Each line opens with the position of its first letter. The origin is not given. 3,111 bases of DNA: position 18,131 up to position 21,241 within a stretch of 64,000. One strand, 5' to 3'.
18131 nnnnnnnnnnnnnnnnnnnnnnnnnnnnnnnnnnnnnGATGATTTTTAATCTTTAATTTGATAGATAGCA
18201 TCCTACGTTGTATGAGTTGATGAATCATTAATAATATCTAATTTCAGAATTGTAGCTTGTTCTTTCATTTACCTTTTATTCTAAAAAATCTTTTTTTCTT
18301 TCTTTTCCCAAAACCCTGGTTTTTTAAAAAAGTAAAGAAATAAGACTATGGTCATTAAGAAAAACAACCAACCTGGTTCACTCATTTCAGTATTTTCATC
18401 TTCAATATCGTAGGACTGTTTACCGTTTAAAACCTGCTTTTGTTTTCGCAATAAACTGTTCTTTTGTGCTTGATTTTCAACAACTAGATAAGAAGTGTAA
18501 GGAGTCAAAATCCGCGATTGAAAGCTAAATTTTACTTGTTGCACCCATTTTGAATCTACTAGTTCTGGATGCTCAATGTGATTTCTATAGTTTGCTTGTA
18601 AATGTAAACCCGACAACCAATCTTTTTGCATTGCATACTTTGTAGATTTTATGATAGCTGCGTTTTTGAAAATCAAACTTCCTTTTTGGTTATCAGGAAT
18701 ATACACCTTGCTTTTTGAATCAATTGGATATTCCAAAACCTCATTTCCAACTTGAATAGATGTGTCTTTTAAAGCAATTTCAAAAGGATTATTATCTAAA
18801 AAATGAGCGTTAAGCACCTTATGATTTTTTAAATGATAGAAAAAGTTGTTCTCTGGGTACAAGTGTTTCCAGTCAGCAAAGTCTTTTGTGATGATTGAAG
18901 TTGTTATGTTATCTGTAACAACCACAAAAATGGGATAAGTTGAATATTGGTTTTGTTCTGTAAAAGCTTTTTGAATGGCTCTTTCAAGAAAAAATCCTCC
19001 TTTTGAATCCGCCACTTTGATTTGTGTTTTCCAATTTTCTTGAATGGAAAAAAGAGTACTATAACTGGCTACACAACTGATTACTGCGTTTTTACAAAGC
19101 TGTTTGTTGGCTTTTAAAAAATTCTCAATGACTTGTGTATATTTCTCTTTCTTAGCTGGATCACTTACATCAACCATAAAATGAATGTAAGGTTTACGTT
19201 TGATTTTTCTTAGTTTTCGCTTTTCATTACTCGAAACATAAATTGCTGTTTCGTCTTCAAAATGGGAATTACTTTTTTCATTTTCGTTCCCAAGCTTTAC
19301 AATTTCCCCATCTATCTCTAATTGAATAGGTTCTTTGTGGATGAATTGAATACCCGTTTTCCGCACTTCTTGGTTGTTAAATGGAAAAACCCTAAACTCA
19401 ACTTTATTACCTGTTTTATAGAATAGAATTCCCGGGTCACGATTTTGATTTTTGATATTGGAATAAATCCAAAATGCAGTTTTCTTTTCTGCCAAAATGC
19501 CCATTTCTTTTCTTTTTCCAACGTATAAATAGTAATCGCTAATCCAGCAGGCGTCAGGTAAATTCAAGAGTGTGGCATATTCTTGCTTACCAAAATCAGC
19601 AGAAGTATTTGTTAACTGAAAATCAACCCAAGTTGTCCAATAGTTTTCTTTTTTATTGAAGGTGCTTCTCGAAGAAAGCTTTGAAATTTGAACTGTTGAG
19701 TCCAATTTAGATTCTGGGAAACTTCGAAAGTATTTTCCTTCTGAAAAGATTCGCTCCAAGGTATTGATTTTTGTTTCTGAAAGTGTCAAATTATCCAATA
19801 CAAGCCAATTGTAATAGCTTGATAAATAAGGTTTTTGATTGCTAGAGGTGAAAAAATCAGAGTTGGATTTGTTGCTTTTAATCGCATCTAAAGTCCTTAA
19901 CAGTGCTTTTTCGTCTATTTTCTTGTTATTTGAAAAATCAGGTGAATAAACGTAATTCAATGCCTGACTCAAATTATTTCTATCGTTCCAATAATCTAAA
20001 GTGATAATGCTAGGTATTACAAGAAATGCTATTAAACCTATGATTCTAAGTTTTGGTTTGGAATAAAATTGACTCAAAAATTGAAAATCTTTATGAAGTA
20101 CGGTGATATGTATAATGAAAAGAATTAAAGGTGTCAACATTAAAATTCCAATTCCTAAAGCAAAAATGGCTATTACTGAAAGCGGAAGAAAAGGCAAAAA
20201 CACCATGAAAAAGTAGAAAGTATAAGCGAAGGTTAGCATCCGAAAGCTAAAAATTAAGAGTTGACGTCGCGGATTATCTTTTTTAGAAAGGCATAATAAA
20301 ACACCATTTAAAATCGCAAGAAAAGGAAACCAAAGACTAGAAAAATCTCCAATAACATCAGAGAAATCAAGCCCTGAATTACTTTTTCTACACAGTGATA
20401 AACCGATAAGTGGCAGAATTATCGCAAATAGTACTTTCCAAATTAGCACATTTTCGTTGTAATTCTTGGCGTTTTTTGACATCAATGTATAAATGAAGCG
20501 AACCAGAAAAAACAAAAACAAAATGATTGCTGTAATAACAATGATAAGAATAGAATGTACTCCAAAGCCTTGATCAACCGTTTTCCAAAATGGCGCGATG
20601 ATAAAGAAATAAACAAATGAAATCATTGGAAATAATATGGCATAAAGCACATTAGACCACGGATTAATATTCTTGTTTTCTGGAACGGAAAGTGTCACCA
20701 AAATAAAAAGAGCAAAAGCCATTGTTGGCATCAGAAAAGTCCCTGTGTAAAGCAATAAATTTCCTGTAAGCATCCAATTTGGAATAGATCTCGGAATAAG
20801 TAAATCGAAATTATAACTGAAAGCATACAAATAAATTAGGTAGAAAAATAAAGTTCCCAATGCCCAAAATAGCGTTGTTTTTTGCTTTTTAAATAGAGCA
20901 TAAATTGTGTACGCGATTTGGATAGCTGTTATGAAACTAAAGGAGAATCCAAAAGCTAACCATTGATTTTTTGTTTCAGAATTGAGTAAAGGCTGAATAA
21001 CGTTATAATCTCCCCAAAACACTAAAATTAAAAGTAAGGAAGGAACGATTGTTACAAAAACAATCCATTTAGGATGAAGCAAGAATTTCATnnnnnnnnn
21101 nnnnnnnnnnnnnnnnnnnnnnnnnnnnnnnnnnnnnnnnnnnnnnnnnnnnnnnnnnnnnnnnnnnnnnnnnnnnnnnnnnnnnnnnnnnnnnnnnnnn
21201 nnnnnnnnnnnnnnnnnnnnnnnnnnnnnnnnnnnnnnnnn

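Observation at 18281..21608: Dedicated exosortase (XrtK-like) with a single giant MSEP-CTERM substrate of unusual topology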

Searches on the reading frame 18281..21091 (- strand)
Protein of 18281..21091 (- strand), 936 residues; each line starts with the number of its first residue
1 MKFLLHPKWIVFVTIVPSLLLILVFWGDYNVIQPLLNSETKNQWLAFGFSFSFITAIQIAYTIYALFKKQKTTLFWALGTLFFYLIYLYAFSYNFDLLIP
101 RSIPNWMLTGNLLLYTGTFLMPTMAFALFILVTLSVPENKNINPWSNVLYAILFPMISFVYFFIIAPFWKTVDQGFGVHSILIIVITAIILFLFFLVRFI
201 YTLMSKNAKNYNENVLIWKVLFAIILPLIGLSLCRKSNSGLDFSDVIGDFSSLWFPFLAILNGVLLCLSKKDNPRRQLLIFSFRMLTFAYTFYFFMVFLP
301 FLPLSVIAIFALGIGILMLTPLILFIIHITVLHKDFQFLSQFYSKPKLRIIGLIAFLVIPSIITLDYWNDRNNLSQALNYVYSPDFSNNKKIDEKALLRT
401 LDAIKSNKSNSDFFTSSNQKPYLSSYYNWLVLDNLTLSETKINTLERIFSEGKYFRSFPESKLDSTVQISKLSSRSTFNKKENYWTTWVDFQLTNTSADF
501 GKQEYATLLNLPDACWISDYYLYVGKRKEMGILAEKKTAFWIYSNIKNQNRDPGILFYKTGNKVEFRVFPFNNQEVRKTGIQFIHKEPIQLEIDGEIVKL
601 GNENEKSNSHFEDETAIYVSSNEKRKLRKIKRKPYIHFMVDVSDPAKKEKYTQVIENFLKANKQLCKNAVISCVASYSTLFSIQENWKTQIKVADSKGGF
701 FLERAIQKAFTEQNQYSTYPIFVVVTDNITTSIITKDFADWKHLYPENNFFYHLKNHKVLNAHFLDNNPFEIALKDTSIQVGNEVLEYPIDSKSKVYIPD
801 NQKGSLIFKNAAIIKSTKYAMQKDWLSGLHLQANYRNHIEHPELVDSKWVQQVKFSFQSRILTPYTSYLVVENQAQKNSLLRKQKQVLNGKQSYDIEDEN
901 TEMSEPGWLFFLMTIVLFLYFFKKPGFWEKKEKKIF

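Call 3: search_protein_families(library=ncbifam, proteins=[window:18281-21091:-], max_evalue=0.01)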
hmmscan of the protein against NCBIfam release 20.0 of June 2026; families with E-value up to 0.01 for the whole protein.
window:18281-21091:- (936 aa): 3 families
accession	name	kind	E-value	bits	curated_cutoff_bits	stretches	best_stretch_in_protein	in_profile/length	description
TIGR04286.1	MSEP-CTERM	equivalog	2.3e-250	833.3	150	1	4-924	3-914/920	MSEP-CTERM sorting domain-containing protein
TIGR04477.1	sorted_by_XrtN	equivalog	1.1e-11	43.7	250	2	492-581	349-439/822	XrtN system VIT domain-containing protein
NF009386.0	PRK12745.1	equivalog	0.00089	18.4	250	1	634-725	56-146/259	3-ketoacyl-ACP reductase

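Call 4: search_protein_families(library=pfam, proteins=[window:18281-21091:-], max_evalue=0.01)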
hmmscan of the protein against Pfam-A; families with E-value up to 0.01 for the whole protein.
window:18281-21091:- (936 aa): 1 family
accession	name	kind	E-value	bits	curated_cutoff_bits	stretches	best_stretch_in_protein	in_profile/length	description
PF08487.16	VIT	-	0.00028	21.5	26.5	1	483-579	13-107/111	Vault protein inter-alpha-trypsin domain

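Call 7: find_homologous_proteins(query=window:18281-21091:-, max_evalue=0.001)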
Query window:18281-21091:- (936 aa): 624 proteins with E <= 0.001 among 8000 candidates; the best 120 are listed.
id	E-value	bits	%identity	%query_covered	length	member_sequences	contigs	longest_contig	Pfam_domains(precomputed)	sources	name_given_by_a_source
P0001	0.0e+0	2113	100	100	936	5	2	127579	-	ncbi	-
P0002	0.0e+0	1841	87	99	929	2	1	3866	-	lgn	-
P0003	0.0e+0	1830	87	99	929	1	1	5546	-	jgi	jgi:hypothetical protein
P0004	0.0e+0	1809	86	99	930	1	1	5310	-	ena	-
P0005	0.0e+0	1423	87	77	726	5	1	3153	-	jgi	jgi:hypothetical protein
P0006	0.0e+0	1060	51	99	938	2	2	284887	-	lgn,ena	-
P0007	0.0e+0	1030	49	100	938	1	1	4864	-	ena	-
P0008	4.4e-268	910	46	97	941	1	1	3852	-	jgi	-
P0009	6.3e-268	910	47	97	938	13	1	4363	-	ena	-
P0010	1.2e-267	909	46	97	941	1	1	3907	-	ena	-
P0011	1.7e-267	908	46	97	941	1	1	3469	-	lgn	-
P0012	5.7e-267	906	47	97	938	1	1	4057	-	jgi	jgi:hypothetical protein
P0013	5.7e-267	906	46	97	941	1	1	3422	-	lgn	-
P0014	1.5e-266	905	46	100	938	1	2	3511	-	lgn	-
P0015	1.9e-266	905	46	98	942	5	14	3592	-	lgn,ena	-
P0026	5.5e-265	900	44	98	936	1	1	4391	PF08487.17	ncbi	-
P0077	3.9e-261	887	45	97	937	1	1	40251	PF08487.17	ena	-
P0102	1.1e-259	882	45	97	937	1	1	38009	PF08487.17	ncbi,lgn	ncbi:MAG: MSEP-CTERM sorting domain-containing protein [Chitinophagales bacterium]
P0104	2.0e-259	881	45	97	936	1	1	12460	PF08487.17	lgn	-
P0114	1.1e-258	879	45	97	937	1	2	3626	PF08487.17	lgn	-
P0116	1.5e-258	879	44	97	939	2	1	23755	PF08487.17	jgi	-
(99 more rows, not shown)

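Call 13: search_solved_structures(query=A1, max_evalue=1, show_alignments=2)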
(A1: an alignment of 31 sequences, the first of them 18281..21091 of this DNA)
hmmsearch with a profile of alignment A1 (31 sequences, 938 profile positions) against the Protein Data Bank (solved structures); distinct sequences matched with E-value up to 1: 4.
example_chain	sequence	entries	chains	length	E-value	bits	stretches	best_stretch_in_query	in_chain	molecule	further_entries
5mgr_A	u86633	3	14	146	0.11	13.5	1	431-492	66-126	Killer cell lectin-like receptor subfamily B member 1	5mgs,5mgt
5z62_B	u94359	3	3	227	0.12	13.4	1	175-258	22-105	Cytochrome c oxidase subunit 2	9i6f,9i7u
3wva_A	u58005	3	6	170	0.18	12.9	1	338-406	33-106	UPF0254 protein MJ1251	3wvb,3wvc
9c4f_I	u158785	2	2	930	0.54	11.3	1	492-571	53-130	Inter-alpha-trypsin inhibitor heavy chain H4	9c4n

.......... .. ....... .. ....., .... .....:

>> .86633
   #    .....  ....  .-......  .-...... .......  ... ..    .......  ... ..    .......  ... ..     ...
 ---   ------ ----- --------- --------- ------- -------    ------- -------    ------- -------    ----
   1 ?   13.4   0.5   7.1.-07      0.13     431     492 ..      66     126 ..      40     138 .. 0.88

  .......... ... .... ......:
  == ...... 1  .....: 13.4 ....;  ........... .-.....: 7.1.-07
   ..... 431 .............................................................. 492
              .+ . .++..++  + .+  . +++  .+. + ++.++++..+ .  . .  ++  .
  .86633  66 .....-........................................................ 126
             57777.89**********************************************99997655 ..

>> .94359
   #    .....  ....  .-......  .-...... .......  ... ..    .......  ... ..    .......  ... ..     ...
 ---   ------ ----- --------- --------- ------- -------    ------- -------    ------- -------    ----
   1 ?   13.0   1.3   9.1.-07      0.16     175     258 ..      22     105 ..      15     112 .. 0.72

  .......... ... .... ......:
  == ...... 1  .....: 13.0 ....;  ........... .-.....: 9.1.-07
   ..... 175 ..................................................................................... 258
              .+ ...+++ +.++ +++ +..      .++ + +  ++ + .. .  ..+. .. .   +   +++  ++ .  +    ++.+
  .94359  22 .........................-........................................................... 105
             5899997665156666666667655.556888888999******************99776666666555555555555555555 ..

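Call 14: find_related_loci(query=A1, collection=genome_contigs, flank=6000)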
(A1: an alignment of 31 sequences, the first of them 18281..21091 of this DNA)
Query A1 (936 aa) in genome_contigs; peptide patterns used: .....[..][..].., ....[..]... (x = any residue, [..] = any of these).
266 stretches matched a pattern; 215 encode a relative of the query (tblastn E <= 1e-3); the best 80 are kept; 80 distinct loci.
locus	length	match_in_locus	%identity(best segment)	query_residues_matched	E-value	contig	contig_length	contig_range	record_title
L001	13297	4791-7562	86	1-924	0e+0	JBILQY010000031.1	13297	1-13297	MAG: Crocinitomicaceae bacterium isolate ME2018-06-14_3300042564_group8_bin111 Rohwer_bin794_scaffold_5067_c1, whole gen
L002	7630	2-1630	85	382-924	0e+0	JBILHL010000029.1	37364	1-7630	MAG: Crocinitomicaceae bacterium isolate ME2016-11-11_3300042882_group7_bin81 Rohwer_bin781_scaffold_278_c2, whole genom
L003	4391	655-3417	44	1-916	0e+0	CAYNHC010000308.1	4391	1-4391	MAG TPA_asm: uncultured Paludibacter sp. isolate SRP192927_co1_94 genome assembly, contig: NODE_59787_length_4391_cov_9.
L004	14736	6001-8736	46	1-907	0e+0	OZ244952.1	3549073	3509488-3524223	MAG: Balneola sp. isolate 8c600e72-b096-4146-a9b6-a18a40a19b60 genome assembly, chromosome: 1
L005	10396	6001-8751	46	1-907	0e+0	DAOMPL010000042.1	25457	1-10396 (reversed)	MAG TPA_asm: Edaphocola sp. isolate AMR_MDS_5861 NODE_842_length_25457_cov_13.837060, whole genome shotgun sequence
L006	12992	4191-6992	44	1-924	0e+0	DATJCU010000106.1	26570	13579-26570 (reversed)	MAG TPA_asm: Edaphocola sp. isolate SMAG_U15389 k141_216207, whole genome shotgun sequence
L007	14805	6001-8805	44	1-928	0e+0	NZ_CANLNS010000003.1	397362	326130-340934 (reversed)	Uncultured Psychroserpens sp. isolate 3-1643-Z.fasta NODE_3, whole genome shotgun sequence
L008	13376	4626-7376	45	1-907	0e+0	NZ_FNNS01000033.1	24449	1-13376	Aequorivita viscosa strain CGMCC 1.11023, whole genome shotgun sequence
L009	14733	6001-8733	45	1-906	0e+0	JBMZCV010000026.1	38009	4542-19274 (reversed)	MAG: Chitinophagales bacterium isolate ME_XS_2203_1_bin_61 ME_XS_2203_1_bin_61_26, whole genome shotgun sequence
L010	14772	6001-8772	45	1-913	0e+0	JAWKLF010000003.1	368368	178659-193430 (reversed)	MAG: Chitinophagaceae bacterium isolate ABC1.87 ABC1.87.fa-3, whole genome shotgun sequence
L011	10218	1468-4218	45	1-907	0e+0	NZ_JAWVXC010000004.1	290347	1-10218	MAG: Lutibacter sp. isolate HN12.bin.11 k141_937244_length_290347_cov_156.0159, whole genome shotgun sequence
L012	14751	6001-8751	45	1-907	0e+0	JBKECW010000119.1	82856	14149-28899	MAG: Bacteroidales bacterium isolate VLC_036 k251_4439099, whole genome shotgun sequence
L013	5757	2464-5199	45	1-906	0e+0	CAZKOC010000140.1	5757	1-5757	MAG TPA_asm: uncultured Weeksellaceae bacterium isolate SRP344714_co2_316 genome assembly, contig: NODE_36577_length_575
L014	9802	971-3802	44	1-920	0e+0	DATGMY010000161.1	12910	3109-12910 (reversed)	MAG TPA_asm: Flavobacterium sp. isolate SMAG_U10329 k141_520500, whole genome shotgun sequence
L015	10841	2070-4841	45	1-913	0e+0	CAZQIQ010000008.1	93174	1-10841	MAG TPA_asm: uncultured Chitinophagaceae bacterium isolate SRP344714_co1_347 genome assembly, contig: NODE_556_length_93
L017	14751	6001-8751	44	1-907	0e+0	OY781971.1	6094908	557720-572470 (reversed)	MAG: uncultured Draconibacterium sp. isolate 4b4401df-a607-4228-8dea-8fc876f44265 genome assembly, chromosome: 1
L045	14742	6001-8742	44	1-906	0e+0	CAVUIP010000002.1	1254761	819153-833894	MAG: uncultured Chitinophagaceae bacterium isolate MFD04651.bin.2.94 genome assembly, contig: contig_13242, whole genome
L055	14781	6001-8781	44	1-933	0e+0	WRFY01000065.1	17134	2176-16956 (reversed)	MAG: Candidatus Azobacteroides sp. isolate Mp193P4bin3 JGI24699J35502_11133853, whole genome shotgun sequence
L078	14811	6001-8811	40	1-935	0e+0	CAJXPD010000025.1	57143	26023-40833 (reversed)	MAG TPA_asm: uncultured Lewinella sp. isolate SRR3880209_bin.3_MetaBAT_v2.12.1_MAG genome assembly, contig: NODE_52_leng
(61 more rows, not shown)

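Call 19: search_protein_families(library=pfam, proteins=[L004:6001-7140:+, L017:6001-7140:+, L045:6001-7140:+, L078:6001-7140:+, L055:6001-7140:+], max_evalue=10)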
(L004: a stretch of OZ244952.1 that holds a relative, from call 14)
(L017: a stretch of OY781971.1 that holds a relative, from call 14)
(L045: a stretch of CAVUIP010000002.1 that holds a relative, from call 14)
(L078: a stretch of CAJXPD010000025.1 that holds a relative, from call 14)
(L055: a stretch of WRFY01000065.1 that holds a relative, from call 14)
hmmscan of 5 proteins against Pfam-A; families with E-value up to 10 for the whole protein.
L004:6001-7140:+ (380 aa): 0 families

L017:6001-7140:+ (380 aa): 1 family
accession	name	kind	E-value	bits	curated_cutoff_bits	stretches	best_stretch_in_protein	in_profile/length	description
PF06422.18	PDR_CDR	-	1.3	9.3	20.5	1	335-375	35-75/92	CDR ABC transporter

L045:6001-7140:+ (380 aa): 0 families

L078:6001-7140:+ (380 aa): 2 families
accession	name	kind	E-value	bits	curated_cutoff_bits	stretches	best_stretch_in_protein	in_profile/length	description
PF20456.3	DUF6709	-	0.12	11.7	27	1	174-214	181-221/339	Family of unknown function (DUF6709)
PF05038.18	Cytochrom_B558a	-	0.13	12.4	25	1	247-334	27-118/184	Cytochrome Cytochrome b558 alpha-subunit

L055:6001-7140:+ (380 aa): 0 families

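Call 34: predict_structure(alignment_id=A1)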
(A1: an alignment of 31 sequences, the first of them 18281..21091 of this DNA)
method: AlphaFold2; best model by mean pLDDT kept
length: 936 residues; sequences in the alignment: 31
mean_pLDDT: 71.0   pTM: 0.55
mean pLDDT of the five models: 71.0, 70.1, 66.5, 65.0, 61.3
residues with pLDDT >= 90: 52; 70-90: 496; 50-70: 280; < 50: 108
segments of 3 or more residues with pLDDT < 50: 236-249, 310-313, 410-436, 453-462, 714-718, 811-817, 893-911, 922-936
pLDDT, mean of each block of 10 residues (from residue 1): 77 80 81 76 87 89 86 85 83 78 59 71 76 69 68 67 60 57 66 71 61 64 73 53 44 70 79 82 86 67 52 55 77 86 87 82 72 76 62 76 60 33 37 46 67 43 68 90 91 78 82 92 87 84 66 80 84 85 92 88 73 83 88 59 58 75 67 63 73 60 64 52 61 64 76 69 77 76 80 78 82 49 87 81 69 87 90 80 79 39 35 58 46 38
secondary structure, 60 per line:
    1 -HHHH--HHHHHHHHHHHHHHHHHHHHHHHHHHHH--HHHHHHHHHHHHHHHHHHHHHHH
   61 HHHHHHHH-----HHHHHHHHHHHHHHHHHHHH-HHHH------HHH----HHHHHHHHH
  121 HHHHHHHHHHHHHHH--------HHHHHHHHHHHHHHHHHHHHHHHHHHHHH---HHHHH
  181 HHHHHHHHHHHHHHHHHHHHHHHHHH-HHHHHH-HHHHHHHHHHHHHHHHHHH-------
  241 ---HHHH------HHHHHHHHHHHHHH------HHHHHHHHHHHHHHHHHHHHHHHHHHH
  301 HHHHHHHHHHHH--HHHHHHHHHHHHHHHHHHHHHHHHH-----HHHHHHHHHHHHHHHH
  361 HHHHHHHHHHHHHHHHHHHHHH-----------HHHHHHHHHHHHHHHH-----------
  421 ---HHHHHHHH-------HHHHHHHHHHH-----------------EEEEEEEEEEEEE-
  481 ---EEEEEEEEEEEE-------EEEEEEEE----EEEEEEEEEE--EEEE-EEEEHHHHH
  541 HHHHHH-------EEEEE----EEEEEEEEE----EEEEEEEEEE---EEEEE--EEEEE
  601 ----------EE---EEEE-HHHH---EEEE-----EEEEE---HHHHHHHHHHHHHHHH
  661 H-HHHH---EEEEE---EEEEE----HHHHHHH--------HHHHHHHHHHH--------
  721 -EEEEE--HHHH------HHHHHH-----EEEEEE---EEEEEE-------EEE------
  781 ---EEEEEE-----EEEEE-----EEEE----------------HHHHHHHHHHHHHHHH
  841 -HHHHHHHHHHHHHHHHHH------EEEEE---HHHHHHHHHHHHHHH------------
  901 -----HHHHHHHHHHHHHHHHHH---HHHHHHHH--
elements in order (helices of 4 or more, strands of 3 or more residues): H2-5 H8-35 H38-68 H74-93 H95-98 H112-135 H144-172 H176-206 H208-213 H215-233 H244-247 H254-267 H274-312 H315-339 H345-382 H394-409 H424-431 H439-449 E467-479 E484-495 E503-510 E515-524 E527-530 E532-535 H536-546 E554-558 E563-571 E576-585 E589-593 E596-600 E616-619 H621-624 E628-631 E637-641 H645-661 H663-666 E670-674 E678-682 H687-693 H702-712 E722-726 H729-732 H739-744 E750-755 E759-764 E772-774 E784-789 E795-799 E805-808 H825-840 H842-859 E866-870 H874-888 H906-923 H927-934
